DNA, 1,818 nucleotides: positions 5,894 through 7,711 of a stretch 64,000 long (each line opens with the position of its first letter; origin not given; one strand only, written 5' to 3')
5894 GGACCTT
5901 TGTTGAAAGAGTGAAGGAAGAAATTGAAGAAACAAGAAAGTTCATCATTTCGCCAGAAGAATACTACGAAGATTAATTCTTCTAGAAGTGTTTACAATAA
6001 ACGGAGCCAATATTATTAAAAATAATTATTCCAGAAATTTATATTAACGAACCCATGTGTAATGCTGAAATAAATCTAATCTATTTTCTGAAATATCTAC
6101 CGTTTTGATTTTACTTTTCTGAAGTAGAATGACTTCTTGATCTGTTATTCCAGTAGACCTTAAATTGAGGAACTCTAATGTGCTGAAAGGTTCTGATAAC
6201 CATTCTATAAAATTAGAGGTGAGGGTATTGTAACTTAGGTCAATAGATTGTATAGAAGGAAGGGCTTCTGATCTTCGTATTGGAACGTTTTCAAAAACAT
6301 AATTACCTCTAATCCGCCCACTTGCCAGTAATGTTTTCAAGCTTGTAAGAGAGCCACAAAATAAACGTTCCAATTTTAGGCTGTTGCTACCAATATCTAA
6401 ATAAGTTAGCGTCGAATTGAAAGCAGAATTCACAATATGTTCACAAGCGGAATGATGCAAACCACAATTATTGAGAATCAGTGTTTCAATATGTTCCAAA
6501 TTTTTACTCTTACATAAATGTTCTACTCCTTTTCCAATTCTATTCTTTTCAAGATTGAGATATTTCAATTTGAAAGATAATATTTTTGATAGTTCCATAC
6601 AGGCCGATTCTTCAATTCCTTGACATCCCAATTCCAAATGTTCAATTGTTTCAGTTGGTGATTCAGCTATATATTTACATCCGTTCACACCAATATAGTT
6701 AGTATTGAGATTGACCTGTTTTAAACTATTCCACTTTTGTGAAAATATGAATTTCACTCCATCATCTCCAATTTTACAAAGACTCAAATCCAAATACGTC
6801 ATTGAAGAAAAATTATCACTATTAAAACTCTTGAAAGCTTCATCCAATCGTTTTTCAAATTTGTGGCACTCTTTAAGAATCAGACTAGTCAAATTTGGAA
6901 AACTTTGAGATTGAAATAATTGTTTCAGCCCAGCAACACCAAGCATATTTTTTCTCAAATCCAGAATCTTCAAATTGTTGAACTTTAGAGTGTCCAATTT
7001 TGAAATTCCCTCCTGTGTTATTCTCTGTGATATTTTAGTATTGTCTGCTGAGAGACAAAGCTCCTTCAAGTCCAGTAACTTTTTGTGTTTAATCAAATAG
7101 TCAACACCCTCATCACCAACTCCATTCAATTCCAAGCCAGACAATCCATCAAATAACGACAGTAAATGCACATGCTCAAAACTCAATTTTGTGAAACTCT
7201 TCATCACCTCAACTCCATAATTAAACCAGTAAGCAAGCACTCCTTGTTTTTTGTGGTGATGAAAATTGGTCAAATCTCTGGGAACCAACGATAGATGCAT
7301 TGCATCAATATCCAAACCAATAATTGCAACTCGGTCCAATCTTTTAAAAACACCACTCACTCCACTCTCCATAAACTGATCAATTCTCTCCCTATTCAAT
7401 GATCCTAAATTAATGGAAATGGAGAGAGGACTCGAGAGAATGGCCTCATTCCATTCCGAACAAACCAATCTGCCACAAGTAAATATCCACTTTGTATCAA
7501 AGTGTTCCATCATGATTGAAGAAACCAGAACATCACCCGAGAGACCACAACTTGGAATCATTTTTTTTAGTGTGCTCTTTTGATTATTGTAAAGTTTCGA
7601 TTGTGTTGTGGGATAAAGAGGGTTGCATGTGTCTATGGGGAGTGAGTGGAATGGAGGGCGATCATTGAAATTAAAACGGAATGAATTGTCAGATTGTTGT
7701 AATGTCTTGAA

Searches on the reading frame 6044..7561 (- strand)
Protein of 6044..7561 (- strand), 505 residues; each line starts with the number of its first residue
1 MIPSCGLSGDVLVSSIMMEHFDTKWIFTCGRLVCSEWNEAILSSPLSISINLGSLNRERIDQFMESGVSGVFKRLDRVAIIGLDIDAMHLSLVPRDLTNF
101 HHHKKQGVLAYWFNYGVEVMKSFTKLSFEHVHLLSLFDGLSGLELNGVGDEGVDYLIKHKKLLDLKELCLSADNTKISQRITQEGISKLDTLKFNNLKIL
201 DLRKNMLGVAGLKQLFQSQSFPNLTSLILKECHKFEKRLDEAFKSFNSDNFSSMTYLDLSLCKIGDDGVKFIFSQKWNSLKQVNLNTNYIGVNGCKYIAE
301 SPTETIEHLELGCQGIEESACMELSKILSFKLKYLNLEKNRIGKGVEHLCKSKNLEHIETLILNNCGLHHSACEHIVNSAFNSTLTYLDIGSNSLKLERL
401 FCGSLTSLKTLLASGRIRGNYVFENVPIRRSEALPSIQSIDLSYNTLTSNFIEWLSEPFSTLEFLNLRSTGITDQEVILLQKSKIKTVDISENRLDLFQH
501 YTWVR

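Call 40: search_protein_families(library=pfam, proteins=[window:6044-7561:-], max_evalue=0.00001)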
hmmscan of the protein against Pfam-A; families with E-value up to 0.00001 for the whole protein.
window:6044-7561:- (505 aa): 3 families
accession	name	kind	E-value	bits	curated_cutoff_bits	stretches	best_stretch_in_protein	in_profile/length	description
PF13516.12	LRR_6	-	7.6e-15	54.2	23.4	0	253-272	4-23/24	Leucine Rich repeat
PF12799.13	LRR_4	-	2.4e-10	40.7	27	0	461-496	2-37/44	Leucine Rich repeats (2 copies)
PF00560.39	LRR_1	-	2.1e-07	30.1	20.6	0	436-456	1-21/23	Leucine Rich Repeat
